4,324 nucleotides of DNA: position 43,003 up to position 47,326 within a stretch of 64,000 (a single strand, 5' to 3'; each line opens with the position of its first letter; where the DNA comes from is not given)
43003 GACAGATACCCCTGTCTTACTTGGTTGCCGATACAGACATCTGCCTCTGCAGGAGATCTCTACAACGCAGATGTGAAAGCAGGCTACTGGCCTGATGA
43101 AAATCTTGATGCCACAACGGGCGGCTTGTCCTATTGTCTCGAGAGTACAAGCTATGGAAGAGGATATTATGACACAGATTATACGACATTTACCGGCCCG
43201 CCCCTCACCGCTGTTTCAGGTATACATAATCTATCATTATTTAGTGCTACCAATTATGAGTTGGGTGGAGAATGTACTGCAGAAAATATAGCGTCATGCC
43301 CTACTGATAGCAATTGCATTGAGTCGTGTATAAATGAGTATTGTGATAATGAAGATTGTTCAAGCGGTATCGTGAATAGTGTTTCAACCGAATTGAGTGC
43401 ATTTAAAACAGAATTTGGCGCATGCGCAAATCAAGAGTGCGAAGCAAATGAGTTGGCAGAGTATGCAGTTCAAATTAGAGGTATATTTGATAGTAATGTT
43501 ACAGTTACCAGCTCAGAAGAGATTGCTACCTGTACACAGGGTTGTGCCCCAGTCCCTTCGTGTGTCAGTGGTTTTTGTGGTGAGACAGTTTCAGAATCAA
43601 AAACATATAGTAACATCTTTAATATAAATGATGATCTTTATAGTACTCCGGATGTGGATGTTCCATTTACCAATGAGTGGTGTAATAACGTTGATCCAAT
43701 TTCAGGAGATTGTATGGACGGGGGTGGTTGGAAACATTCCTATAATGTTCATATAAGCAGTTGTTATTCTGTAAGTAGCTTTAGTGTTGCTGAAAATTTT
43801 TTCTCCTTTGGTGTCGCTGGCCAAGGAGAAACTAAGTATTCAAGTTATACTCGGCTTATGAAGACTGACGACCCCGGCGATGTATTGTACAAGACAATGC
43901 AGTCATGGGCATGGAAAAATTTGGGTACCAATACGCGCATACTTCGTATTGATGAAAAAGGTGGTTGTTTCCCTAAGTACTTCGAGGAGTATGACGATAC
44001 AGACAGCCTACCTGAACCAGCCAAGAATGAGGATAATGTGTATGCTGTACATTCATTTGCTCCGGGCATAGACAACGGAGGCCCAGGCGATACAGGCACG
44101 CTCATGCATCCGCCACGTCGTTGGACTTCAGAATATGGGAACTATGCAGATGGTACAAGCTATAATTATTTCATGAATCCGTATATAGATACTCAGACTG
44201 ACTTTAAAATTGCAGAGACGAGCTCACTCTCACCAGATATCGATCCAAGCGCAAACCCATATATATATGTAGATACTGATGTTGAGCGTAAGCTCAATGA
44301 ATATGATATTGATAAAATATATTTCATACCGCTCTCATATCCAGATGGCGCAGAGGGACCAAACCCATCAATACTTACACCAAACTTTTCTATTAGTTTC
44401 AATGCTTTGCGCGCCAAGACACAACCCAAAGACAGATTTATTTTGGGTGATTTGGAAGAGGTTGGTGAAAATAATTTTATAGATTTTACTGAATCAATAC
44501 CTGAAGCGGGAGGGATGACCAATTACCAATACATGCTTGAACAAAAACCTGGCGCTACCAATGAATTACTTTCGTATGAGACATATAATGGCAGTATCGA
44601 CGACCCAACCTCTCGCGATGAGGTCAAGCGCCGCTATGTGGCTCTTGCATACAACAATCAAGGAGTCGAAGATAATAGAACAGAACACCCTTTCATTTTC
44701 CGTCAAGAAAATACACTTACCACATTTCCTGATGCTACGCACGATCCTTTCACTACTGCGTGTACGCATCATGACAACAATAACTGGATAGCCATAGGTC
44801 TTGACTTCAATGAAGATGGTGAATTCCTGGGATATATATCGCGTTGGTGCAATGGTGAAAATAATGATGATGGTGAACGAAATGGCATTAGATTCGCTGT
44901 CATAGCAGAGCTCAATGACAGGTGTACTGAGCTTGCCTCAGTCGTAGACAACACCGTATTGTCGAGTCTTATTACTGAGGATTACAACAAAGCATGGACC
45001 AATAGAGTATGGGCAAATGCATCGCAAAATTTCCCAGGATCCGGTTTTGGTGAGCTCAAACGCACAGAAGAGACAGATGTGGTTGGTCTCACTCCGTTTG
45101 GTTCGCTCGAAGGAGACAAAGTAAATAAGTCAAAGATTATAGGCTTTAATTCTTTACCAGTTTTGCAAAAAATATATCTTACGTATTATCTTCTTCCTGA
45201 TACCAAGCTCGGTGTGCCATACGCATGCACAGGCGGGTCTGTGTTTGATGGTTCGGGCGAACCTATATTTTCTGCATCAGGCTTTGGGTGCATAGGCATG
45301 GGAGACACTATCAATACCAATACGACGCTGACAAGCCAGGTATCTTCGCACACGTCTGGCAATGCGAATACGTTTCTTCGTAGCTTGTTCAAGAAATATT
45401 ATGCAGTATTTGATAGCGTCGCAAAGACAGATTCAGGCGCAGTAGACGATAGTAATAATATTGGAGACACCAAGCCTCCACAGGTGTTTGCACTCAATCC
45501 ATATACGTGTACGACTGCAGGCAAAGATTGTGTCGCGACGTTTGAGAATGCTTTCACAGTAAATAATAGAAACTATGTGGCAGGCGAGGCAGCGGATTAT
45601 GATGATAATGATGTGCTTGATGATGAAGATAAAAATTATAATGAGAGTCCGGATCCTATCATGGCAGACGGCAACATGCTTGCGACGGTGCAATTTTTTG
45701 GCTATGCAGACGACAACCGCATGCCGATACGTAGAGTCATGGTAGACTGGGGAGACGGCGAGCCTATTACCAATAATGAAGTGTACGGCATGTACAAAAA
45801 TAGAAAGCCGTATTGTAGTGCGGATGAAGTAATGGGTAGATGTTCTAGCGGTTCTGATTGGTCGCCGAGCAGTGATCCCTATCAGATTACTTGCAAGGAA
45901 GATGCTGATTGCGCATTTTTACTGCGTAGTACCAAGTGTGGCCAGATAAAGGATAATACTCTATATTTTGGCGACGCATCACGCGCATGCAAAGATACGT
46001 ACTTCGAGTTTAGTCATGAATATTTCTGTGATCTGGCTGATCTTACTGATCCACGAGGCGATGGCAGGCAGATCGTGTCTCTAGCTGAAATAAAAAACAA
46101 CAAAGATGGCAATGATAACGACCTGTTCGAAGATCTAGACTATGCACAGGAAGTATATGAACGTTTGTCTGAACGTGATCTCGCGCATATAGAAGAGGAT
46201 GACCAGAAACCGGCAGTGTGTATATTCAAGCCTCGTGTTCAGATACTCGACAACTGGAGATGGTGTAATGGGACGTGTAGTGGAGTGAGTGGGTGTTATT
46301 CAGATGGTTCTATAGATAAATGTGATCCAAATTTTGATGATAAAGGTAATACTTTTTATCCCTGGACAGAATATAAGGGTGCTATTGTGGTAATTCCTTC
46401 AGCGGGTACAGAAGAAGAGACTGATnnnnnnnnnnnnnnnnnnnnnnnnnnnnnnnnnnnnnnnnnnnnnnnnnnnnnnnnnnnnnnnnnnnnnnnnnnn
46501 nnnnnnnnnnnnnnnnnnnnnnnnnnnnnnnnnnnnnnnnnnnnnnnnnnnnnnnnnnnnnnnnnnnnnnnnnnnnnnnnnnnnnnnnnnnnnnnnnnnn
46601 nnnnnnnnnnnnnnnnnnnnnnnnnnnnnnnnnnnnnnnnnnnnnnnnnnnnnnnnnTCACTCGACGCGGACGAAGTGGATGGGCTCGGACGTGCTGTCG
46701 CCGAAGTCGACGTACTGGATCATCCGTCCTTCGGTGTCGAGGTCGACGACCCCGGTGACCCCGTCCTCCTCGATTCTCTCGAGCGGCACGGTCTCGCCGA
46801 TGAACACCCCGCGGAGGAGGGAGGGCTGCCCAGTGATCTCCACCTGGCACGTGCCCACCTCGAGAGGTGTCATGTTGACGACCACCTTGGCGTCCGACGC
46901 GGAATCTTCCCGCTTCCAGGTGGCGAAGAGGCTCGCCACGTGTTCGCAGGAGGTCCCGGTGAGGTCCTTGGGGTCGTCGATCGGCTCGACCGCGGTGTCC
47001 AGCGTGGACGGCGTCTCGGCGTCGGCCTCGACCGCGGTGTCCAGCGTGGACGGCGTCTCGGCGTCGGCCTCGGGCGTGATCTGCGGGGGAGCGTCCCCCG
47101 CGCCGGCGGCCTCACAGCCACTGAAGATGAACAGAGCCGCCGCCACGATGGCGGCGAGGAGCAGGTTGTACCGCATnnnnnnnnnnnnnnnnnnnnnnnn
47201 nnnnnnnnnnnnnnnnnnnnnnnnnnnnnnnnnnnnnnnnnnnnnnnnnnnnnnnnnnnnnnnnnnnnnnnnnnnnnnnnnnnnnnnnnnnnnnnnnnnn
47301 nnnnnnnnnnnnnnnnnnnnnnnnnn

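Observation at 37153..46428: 3091-aa secreted cysteine-rich giant protein with a recurring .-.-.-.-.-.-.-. module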

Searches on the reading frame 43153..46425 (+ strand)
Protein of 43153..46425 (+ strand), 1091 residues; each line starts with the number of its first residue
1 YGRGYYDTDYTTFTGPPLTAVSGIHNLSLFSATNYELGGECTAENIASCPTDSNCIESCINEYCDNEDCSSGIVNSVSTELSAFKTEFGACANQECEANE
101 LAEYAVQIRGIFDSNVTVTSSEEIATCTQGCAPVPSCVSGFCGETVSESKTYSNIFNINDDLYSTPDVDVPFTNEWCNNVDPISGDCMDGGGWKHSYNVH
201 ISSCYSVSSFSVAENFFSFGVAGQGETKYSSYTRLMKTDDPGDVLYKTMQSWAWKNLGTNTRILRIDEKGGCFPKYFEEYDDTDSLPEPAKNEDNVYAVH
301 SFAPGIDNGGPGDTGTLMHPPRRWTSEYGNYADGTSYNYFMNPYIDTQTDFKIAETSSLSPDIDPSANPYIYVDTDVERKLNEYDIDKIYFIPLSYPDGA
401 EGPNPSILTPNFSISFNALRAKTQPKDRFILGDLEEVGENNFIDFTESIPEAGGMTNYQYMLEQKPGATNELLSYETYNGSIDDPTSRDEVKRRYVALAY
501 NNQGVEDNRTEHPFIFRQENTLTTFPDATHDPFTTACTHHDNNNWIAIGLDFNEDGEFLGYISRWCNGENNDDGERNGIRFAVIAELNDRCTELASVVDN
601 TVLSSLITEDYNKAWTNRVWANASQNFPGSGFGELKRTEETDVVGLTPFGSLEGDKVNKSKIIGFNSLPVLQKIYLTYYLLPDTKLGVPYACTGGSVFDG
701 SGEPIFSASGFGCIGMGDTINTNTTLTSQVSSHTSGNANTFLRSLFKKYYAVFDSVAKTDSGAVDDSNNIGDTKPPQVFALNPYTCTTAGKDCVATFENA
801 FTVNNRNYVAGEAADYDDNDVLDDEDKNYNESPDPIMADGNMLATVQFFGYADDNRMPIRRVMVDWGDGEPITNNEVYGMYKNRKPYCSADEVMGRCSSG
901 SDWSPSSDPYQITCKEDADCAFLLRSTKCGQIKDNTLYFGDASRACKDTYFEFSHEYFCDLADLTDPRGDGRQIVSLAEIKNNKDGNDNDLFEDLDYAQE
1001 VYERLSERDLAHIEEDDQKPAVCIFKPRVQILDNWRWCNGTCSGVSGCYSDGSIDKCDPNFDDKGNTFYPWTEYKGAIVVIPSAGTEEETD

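Call 72: search_protein_families(library=pfam, alignment_id=A5, max_evalue=0.1)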
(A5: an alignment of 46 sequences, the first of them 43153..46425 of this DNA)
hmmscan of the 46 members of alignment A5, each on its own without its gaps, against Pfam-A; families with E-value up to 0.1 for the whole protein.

A. member 1, window:43153-46425:+ (1091 aa): 0 families

B. families by the number of members that match (of 46 scanned): 9 families
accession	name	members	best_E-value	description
PF13517.12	FG-GAP_3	1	0.0013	FG-GAP-like repeat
PF21348.3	RGL11_C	1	0.0042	Rhamnogalacturonan lyase family 11, C-terminal domain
PF01839.29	FG-GAP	1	0.0048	FG-GAP repeat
PF25565.1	Ubiquitin_At1g33420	1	0.015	At1g33420-like, ubiquitin-like domain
PF06633.16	DUF1155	1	0.045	Protein of unknown function (DUF1155)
PF14625.12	Lustrin_cystein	1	0.068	Lustrin, cysteine-rich repeated domain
PF02890.19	DUF226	1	0.085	Borrelia family of unknown function DUF226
PF20322.3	DUF6617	1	0.088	Family of unknown function (DUF6617)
PF07127.16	Nodulin_late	1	0.088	Late nodulin domain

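Call 73: search_solved_structures(query=A5, max_evalue=10)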
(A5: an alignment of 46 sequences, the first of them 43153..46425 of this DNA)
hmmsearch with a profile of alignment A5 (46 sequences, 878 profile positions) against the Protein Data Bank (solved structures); distinct sequences matched with E-value up to 10: 0.

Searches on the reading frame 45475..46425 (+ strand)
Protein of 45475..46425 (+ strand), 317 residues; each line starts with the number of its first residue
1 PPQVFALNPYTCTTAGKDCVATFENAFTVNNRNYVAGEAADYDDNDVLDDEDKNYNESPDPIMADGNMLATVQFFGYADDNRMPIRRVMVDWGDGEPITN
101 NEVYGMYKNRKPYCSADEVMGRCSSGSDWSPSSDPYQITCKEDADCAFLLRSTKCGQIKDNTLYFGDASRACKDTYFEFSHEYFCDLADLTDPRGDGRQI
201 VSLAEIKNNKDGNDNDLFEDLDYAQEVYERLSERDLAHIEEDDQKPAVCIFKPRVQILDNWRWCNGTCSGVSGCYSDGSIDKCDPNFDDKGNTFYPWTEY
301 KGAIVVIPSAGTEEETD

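Call 93: search_protein_representatives(alignment_id=A8)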
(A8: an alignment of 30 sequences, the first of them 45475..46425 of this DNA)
Query: 30 sequences, 288 profile positions. Proteins with E-value up to 0.001 (for the whole library): 999; up to 1e-10: 745; up to 1e-30: 230. The best 150 are listed.
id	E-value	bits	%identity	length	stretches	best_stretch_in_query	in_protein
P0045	1.9e-94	332.9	-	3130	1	1-284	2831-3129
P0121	1.5e-93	329.9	-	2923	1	1-285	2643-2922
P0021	3.7e-93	328.6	-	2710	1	2-284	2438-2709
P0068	1.5e-90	320.1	-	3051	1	1-283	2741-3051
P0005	1.5e-90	320.1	-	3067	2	1-283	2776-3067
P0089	3.0e-89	315.8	-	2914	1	2-286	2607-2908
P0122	1.2e-88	313.9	-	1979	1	2-286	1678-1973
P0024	1.2e-88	313.8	-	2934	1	2-284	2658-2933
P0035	5.1e-88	311.7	-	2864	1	1-284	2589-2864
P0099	7.6e-88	311.2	-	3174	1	1-283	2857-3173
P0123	1.1e-87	310.6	-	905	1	1-285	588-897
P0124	3.7e-87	308.9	-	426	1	2-284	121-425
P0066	8.3e-87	307.8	-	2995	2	2-284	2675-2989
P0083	1.1e-86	307.4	-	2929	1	2-283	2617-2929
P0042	1.8e-86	306.7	-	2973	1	1-285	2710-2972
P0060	1.6e-78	280.6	-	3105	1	1-283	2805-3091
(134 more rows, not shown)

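Call 116: find_related_loci(query=A8, collection=viral_contigs, flank=5000)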
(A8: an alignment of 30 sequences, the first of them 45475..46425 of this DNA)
Query A8 (317 aa) in viral_contigs; peptide patterns used: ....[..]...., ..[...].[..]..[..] (x = any residue, [..] = any of these).
15 stretches matched a pattern, but none encodes a relative of the query by tblastn (E <= 1e-3).

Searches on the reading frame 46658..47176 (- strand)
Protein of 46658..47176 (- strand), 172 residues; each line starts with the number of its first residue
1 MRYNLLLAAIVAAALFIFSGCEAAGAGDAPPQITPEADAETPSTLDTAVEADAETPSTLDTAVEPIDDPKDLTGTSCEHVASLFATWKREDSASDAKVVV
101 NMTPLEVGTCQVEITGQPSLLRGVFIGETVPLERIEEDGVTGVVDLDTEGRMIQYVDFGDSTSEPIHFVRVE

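Call 51: search_protein_families(library=ncbifam, proteins=[window:46658-47176:-], max_evalue=0.1)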
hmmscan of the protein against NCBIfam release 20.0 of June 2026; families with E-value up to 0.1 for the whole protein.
window:46658-47176:- (172 aa): 1 family
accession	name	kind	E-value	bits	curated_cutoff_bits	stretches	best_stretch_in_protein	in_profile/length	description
NF058642.1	lipo_YqiH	exception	0.04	14.1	140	0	13-52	9-49/94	lipoprotein YqiH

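Call 104: find_homologous_proteins(query=window:46661-47176:-, max_evalue=0.001)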
Query window:46661-47176:- (172 aa): 1 proteins with E <= 0.001 among 1595 candidates.
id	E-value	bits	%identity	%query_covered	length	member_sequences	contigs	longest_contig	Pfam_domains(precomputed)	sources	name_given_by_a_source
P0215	3.8e-85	302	99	85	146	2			-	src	-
